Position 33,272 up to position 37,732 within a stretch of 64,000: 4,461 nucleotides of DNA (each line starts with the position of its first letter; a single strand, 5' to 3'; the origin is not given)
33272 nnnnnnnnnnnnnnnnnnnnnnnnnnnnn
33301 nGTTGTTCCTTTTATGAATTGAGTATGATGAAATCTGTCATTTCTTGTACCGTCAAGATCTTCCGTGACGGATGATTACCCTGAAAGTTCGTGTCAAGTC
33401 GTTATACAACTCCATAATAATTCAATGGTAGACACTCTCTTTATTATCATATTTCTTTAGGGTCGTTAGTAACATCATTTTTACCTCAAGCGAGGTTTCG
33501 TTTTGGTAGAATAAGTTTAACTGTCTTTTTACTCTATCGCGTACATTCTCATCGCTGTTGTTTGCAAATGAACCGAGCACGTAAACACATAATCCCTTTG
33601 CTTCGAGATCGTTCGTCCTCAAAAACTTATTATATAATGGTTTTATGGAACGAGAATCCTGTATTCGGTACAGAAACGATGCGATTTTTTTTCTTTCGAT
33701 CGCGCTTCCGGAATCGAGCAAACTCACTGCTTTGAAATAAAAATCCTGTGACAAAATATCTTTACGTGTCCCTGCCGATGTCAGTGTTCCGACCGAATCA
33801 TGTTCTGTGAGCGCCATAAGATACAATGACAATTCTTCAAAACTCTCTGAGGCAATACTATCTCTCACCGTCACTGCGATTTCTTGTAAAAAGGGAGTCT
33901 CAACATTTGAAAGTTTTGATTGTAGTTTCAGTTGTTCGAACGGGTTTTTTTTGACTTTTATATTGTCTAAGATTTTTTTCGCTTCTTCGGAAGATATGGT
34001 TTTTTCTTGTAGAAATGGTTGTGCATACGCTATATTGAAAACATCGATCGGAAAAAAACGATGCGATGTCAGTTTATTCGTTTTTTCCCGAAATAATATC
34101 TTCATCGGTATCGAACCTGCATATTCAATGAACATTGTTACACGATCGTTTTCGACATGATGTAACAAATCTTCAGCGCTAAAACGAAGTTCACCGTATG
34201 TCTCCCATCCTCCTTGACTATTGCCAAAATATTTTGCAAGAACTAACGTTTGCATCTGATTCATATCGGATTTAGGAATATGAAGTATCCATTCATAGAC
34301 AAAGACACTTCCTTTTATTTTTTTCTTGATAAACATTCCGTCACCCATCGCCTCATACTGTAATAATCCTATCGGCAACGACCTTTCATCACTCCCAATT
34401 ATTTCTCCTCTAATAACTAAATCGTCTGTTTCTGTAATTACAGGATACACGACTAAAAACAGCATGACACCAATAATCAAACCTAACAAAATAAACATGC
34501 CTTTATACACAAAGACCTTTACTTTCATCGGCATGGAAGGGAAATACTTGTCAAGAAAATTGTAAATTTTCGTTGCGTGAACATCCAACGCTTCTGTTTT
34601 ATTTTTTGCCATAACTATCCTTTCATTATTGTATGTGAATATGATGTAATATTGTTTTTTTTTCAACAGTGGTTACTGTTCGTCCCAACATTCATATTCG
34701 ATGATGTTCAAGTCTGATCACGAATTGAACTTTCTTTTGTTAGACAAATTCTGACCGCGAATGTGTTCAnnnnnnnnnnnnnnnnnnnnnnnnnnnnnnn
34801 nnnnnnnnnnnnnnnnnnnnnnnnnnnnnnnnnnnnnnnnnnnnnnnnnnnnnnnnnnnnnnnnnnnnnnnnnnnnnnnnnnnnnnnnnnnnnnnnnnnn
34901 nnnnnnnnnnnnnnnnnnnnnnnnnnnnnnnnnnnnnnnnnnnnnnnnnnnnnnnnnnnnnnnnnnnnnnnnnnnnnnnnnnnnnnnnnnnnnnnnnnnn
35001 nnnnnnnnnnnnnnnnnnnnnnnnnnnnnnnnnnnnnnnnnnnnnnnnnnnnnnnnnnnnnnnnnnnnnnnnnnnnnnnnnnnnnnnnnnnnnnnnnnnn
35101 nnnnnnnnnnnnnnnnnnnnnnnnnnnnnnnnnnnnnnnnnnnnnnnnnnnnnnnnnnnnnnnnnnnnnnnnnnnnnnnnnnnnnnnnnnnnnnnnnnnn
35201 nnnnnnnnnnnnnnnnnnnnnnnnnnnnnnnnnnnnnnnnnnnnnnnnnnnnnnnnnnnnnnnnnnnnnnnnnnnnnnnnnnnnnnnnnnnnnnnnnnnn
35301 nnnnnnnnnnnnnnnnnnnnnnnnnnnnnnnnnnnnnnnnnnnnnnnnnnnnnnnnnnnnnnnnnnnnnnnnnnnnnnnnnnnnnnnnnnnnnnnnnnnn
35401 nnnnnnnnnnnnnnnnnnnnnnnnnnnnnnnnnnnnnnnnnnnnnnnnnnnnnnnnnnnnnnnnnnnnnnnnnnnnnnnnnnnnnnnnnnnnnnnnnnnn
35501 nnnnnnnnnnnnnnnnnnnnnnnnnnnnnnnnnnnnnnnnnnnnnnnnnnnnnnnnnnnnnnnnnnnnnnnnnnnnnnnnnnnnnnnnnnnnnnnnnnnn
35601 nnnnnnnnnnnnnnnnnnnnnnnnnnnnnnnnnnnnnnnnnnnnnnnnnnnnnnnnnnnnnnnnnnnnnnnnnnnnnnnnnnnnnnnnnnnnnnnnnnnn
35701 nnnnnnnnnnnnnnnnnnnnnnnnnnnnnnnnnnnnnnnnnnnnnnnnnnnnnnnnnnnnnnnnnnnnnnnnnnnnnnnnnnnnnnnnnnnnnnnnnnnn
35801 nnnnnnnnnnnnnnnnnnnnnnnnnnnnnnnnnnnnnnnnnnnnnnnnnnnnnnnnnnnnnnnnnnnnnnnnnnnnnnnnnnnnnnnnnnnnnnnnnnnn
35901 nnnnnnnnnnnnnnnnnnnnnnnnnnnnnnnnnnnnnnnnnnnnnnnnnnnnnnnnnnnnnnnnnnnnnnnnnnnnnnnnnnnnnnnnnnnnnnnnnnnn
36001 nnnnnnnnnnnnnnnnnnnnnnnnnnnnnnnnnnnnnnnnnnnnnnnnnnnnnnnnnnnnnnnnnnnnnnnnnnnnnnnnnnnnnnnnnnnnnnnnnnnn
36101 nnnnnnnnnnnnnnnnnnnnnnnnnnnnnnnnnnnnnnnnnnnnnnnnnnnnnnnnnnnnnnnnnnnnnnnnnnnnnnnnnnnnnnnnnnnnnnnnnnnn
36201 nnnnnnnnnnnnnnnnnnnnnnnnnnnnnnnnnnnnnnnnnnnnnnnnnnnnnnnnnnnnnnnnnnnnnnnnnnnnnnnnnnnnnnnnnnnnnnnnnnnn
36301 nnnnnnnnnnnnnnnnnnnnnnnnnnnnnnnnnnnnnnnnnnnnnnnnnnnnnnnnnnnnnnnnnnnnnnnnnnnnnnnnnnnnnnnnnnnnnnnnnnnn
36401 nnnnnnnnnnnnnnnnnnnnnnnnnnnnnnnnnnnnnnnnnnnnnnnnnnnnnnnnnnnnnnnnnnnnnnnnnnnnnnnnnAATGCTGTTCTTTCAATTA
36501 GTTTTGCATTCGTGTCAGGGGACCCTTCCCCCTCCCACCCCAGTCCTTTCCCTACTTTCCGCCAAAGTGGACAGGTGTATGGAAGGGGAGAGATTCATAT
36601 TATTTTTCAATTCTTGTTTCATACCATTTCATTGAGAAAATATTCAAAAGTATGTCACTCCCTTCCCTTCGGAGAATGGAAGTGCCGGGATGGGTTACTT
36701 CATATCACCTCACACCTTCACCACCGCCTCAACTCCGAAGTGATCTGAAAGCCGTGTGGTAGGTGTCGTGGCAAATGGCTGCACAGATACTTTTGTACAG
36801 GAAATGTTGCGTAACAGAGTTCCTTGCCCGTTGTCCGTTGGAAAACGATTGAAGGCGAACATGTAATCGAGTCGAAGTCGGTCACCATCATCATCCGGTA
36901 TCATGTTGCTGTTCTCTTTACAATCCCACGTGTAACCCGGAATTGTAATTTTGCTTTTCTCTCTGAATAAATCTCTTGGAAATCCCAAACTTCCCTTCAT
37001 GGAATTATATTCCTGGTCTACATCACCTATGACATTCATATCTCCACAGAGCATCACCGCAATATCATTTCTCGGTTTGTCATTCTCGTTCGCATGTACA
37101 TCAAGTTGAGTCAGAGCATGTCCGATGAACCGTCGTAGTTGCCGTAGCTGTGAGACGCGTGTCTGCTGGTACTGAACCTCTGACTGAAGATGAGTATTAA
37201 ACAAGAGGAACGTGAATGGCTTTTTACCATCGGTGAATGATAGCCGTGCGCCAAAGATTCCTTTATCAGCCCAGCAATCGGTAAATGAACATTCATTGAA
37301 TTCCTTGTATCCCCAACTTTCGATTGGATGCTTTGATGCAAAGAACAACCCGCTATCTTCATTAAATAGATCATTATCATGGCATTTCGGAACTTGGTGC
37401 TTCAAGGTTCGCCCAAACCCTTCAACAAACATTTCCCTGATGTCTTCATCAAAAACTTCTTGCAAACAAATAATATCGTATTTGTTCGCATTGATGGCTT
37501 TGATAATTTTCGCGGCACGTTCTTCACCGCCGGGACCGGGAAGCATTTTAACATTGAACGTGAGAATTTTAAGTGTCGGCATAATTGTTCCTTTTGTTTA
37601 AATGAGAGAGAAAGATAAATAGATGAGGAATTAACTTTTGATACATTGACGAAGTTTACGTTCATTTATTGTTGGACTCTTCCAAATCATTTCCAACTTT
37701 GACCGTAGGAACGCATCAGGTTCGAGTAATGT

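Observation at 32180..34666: SIR2_2-like defence-type gene interrupted by an in-frame TAA, in an operon with an upstream membrane protein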

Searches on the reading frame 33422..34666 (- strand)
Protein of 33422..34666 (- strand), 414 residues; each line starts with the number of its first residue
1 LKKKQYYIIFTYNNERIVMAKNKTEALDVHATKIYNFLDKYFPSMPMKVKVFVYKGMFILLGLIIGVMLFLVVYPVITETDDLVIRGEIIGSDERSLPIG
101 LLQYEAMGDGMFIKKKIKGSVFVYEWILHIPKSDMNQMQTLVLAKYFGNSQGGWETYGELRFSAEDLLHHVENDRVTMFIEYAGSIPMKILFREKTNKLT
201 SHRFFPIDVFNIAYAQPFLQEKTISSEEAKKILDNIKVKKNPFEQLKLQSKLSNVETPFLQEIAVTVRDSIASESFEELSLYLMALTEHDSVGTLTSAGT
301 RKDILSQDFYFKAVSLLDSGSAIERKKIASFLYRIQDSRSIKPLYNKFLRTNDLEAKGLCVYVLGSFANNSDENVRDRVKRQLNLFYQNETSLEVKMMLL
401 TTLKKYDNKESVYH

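Call 6: search_protein_families(library=pfam, max_evalue=1, proteins=[window:33422-34666:-])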
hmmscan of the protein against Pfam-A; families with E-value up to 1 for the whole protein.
window:33422-34666:- (414 aa): 1 family
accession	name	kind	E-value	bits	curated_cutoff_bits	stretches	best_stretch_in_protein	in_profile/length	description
PF22746.1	SHOCT-like_DUF2089-C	-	0.0077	16.3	27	1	219-240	10-31/32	SHOCT-like domain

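Call 7: search_protein_families(library=padloc, max_evalue=1, proteins=[window:33422-34666:-])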
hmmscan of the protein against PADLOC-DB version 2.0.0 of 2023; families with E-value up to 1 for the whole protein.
window:33422-34666:- (414 aa): 0 families

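Call 16: find_homologous_proteins(query=window:33425-34612:-, max_evalue=0.01)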
Query seq(396 aa) (396 aa): 2 proteins with E <= 0.01 among 5180 candidates.
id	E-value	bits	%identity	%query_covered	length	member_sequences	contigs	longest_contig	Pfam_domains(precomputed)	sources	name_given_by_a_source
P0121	5.8e-257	869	100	100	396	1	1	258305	-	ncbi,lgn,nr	ncbi:MAG: hypothetical protein HY960_11000 [Ignavibacteriae bacterium]|nr:hypothetical protein [Igna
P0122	5.0e-20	90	24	95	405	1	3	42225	-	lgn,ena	-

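Call 18: find_encoding_contigs(protein=P0122, flank=8000, max_places=3)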
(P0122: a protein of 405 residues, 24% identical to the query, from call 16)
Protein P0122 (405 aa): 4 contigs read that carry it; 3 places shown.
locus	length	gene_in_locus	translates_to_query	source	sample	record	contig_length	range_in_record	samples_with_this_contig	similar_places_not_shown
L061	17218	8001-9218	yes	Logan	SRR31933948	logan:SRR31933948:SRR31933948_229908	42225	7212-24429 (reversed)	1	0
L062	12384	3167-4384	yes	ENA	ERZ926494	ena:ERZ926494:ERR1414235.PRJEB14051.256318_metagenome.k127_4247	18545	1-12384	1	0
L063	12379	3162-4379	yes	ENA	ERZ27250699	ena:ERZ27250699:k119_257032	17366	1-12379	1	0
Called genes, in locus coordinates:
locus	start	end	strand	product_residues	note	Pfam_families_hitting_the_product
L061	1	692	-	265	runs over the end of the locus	PF04254:DUF432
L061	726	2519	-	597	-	PF07244:POTRA (weak), PF08479:POTRA_2 (faint), PF07244:POTRA, PF01103:Omp85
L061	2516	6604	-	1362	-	PF05170:AsmA, PF05359:DUF748, PF27051:TamB_N (faint), PF04357:TamB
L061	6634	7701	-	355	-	PF01544:CorA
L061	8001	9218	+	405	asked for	-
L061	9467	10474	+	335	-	PF03116:NQR2_RnfD_RnfE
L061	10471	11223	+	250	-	PF04205:FMN_bind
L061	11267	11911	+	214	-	PF02508:Rnf-Nqr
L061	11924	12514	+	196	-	PF02508:Rnf-Nqr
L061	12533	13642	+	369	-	PF00111:Fer2, PF00970:FAD_binding_6, PF00175:NAD_binding_1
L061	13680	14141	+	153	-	-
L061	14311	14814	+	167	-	PF00210:Ferritin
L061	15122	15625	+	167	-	PF02915:Rubrerythrin, PF21349:RUBY_RBDX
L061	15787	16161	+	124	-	PF06397:Desulfoferrod_N, PF01880:Desulfoferrodox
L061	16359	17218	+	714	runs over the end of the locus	PF02922:CBM_48, PF00128:Alpha-amylase, PF21156:ISOA1-3_C (faint)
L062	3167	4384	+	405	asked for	-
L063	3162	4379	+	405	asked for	-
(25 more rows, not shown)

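Call 43: search_protein_representatives(protein=P0121)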
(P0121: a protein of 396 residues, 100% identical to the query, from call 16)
Query: 396 residues. Proteins with E-value up to 0.001 (for the whole library): 29; up to 1e-10: 22; up to 1e-30: 7. The best 29 are listed.
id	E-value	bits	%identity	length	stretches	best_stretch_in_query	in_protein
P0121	1.8e-257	869.4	100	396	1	1-396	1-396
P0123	8.3e-53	196.1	33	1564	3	223-366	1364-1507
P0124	2.7e-40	155.0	29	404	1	19-372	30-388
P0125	4.5e-39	150.9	30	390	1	15-388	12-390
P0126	3.6e-38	148.0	31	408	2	197-387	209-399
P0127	1.9e-36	142.3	30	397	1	15-387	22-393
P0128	4.8e-33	131.1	27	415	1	14-379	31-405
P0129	1.1e-30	123.3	25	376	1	15-386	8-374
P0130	1.2e-28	116.6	25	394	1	18-387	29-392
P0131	1.3e-27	113.2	28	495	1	18-366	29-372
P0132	6.8e-25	104.3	25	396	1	17-380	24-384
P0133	1.3e-22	96.7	31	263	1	177-386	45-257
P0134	3.1e-22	95.5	26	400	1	13-389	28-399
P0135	1.2e-20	90.3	27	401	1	23-386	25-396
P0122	1.6e-20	89.9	25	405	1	16-393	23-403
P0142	1.6e-13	66.8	25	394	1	48-378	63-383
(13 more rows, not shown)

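Call 47: find_homologous_proteins(query=A6, max_evalue=0.001)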
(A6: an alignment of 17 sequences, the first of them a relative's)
Query A6 (17 sequences) (396 aa, profile of the alignment): 2 proteins with E <= 0.001 among 8000 candidates.
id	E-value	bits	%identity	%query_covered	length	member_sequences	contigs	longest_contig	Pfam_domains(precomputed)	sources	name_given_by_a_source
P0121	1.5e-118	414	100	100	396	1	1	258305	-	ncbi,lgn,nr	ncbi:MAG: hypothetical protein HY960_11000 [Ignavibacteriae bacterium]|nr:hypothetical protein [Igna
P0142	1.6e-107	378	23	91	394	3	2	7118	-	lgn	-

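Call 48: find_encoding_contigs(protein=P0142, flank=5000, max_places=2)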
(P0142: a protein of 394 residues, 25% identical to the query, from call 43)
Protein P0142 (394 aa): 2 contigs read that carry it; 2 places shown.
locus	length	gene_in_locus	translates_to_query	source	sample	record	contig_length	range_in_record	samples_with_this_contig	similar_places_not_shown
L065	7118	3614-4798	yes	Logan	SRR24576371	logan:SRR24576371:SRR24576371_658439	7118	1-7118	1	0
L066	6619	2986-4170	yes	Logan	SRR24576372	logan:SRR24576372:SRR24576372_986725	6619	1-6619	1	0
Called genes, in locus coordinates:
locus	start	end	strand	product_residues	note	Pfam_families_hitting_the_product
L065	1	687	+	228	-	?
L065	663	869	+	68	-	-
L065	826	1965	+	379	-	PF05990:DUF900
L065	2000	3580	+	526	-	-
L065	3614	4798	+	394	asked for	-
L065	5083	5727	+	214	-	-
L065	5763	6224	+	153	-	-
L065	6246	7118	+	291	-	?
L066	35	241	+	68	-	-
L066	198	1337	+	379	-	PF05990:DUF900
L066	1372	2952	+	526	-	-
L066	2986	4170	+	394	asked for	-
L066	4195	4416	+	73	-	-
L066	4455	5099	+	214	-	-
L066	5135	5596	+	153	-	-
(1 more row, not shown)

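Call 49: find_encoding_contigs(protein=P0124, flank=5000, max_places=2)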
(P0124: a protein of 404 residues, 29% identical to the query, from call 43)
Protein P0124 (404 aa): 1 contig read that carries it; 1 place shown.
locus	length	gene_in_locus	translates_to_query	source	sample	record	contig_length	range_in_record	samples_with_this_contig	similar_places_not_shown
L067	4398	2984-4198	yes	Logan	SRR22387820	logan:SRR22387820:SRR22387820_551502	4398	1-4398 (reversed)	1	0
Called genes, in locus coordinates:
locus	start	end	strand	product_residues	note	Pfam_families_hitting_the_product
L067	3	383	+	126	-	?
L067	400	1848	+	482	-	PF13091:PLDc_2, PF00614:PLDc (faint), PF13091:PLDc_2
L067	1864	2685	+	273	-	PF05708:Peptidase_C92 (weak)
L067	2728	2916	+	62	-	-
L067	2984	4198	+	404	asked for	-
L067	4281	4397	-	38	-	?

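Call 50: find_encoding_contigs(protein=P0125, flank=6000, max_places=2)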
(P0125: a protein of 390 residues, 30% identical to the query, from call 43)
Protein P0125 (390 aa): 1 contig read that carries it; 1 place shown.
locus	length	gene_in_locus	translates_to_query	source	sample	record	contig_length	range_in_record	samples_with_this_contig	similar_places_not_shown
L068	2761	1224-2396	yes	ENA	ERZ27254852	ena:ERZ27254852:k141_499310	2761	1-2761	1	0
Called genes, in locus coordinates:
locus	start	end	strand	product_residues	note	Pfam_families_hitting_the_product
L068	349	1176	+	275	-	PF01471:PG_binding_1, PF01464:SLT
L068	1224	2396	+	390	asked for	-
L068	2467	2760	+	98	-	?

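Call 51: find_encoding_contigs(protein=P0127, flank=6000, max_places=2)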
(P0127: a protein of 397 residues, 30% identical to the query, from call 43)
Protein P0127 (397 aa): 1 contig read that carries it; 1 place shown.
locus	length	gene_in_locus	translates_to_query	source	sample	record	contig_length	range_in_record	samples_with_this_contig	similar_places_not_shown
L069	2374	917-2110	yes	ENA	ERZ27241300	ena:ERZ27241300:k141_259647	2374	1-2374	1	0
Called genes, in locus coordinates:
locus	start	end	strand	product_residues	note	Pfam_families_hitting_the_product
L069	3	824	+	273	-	?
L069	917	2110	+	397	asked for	-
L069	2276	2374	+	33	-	?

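Call 52: find_encoding_contigs(protein=P0128, flank=6000, max_places=2)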
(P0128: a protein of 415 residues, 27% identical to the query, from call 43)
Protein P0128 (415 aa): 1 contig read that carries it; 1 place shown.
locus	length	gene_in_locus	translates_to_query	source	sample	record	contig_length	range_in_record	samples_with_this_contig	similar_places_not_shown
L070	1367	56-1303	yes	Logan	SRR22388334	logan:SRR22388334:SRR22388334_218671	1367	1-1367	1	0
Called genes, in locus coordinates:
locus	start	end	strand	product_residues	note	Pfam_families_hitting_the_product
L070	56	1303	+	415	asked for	-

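Call 61: search_protein_families(library=ncbifam, max_evalue=0.01, proteins=[P0121])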
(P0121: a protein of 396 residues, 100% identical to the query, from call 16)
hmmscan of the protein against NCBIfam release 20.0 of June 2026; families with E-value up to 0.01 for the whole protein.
P0121 (396 aa): 0 families

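Call 66: predict_structure(alignment_id=A6)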
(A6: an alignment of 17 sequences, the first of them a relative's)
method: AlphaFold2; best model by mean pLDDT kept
length: 396 residues; sequences in the alignment: 17
mean_pLDDT: 81.4   pTM: 0.64
mean pLDDT of the five models: 81.4, 80.8, 80.2, 79.3, 79.3
residues with pLDDT >= 90: 138; 70-90: 194; 50-70: 32; < 50: 32
segments of 3 or more residues with pLDDT < 50: 1-3, 178-202, 393-396
pLDDT, mean of each block of 10 residues (from residue 1): 56 79 82 83 84 64 83 84 87 89 91 88 84 69 88 87 66 60 32 35 74 87 80 83 92 87 86 87 93 95 86 93 97 94 95 93 98 92 89 47
secondary structure, 60 per line:
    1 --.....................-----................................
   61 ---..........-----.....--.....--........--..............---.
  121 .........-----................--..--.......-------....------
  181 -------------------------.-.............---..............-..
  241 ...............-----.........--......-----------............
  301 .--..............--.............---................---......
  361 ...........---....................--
elements in order: H3-23 H29-60 E64-73 E86-90 E93-100 E103-113 E120-129 E135-145 H146-150 E157-163 E171-174 H208-220 H224-236 H239-255 H261-269 H272-277 H289-301 H304-317 H320-332 H336-351 H355-371 H375-394

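Call 69: fold_search(model_id=the predicted structure, library=pdb)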
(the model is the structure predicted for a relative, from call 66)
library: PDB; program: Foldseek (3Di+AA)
matches with E <= 10: 1705; with E <= 0.001: 0
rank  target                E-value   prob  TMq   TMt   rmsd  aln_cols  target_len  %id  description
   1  4rxh_B                1.4e-03  1.00  0.26  0.25   8.2       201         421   14  Crystal Structure of Importin-alpha from Neurospora crassa complexed with SV40NLS (released 2015-07-01)
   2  4pvz_A                2.9e-03  1.00  0.26  0.25   8.2       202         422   17  Structure of yeast importin a bound to the membrane protein Nuclear Localization Signal sequence of INM protein Heh2 (released 2015-08-26)
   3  3dad_B                3.2e-03  1.00  0.24  0.29   9.5       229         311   16  Crystal structure of the N-terminal regulatory domains of the formin FHOD1 (released 2008-09-16)
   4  3woz_A                4.3e-03  1.00  0.26  0.40   7.8       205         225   14  Crystal structure of CLASP2 TOG domain (TOG3) (released 2015-05-27)
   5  5cwh                  4.5e-03  1.00  0.19  0.44  13.6       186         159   14  Crystal structure of de novo designed helical repeat protein DHR14 (released 2015-12-16)
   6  7vps_A                5.0e-03  1.00  0.27  0.25   9.2       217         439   13  Crystal structure of the ARM domain of C. glabrata importin alpha (released 2022-09-07)
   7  4uad_A                5.0e-03  1.00  0.23  0.22   9.1       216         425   14  Importin alpha 7 delta IBB in complex with Influenza PB2 Nuclear Localization Domain (released 2015-02-04)
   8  3woy                  6.0e-03  1.00  0.31  0.47   7.9       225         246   12  Crystal structure of CLASP2 TOG domain (TOG2) (released 2015-05-27)
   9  6wx9_A                6.0e-03  1.00  0.28  0.26   7.0       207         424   11  SOX2 bound to Importin-alpha 5 (released 2020-10-28)
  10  7rht                  6.7e-03  1.00  0.28  0.26   6.9       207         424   12  Importin alpha 7 delta IBB (KPNA6) (released 2022-02-23)
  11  4jw2_B                6.7e-03  1.00  0.25  0.42   8.8       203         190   15  Selection of specific protein binders for pre-defined targets from an optimized library of artificial helicoidal repea (released 2013-09-25)
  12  6gwd_I                7.0e-03  1.00  0.29  0.63   5.7       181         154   14  Tubulin:iiH5 alphaRep complex (released 2019-01-30)
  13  1ee4_A                7.0e-03  1.00  0.26  0.25   8.1       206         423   16  CRYSTAL STRUCTURE OF YEAST KARYOPHERIN (IMPORTIN) ALPHA IN A COMPLEX WITH A C-MYC NLS PEPTIDE (released 2000-03-29)
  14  4xzr_B                7.0e-03  1.00  0.25  0.24   8.8       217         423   15  Structure of yeast importin a bound to the membrane protein Nuclear Localization Signal sequence of INM protein Heh1 (released 2015-06-17)
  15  7vps_B                7.7e-03  1.00  0.27  0.25   8.1       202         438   14  Crystal structure of the ARM domain of C. glabrata importin alpha (released 2022-09-07)
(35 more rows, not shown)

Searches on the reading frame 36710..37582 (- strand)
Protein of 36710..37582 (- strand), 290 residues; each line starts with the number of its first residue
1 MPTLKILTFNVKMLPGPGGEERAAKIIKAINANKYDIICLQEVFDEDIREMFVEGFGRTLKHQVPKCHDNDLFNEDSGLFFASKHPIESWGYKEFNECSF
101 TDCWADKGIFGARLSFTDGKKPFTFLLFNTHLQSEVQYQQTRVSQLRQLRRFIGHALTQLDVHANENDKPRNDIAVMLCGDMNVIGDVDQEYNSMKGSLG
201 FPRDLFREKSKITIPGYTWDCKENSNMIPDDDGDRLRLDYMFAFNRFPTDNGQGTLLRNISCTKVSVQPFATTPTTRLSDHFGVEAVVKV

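Call 6: search_protein_families(library=pfam, max_evalue=1, proteins=[window:36710-37582:-])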
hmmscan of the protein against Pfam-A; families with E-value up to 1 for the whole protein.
window:36710-37582:- (290 aa): 2 families
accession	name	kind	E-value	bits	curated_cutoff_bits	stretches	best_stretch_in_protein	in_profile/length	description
PF03372.29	Exo_endo_phos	-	2.4e-10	41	24.5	1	7-281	1-225/225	Endonuclease/Exonuclease/phosphatase family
PF22669.2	Exo_endo_phos2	-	5.8e-07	29.8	27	1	20-184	11-179/288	Endonuclease/Exonuclease/phosphatase family 2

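Call 7: search_protein_families(library=padloc, max_evalue=1, proteins=[window:36710-37582:-])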
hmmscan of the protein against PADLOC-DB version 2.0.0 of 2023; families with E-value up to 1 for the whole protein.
window:36710-37582:- (290 aa): 0 families

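Call 61: search_protein_families(library=ncbifam, max_evalue=0.01, proteins=[window:36710-37582:-])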
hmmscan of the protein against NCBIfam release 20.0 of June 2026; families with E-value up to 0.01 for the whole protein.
window:36710-37582:- (290 aa): 3 families
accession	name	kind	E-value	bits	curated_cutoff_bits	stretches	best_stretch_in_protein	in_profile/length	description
TIGR03395.1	sphingomy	equivalog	6e-13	48.9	248.2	1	7-287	11-285/286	sphingomyelin phosphodiesterase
TIGR00633.1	xth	equivalog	0.00016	21.3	99.05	0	4-43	1-36/255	exodeoxyribonuclease III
TIGR00195.1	exoDNase_III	equivalog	0.001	18.8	182.55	0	4-46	1-40/254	exodeoxyribonuclease III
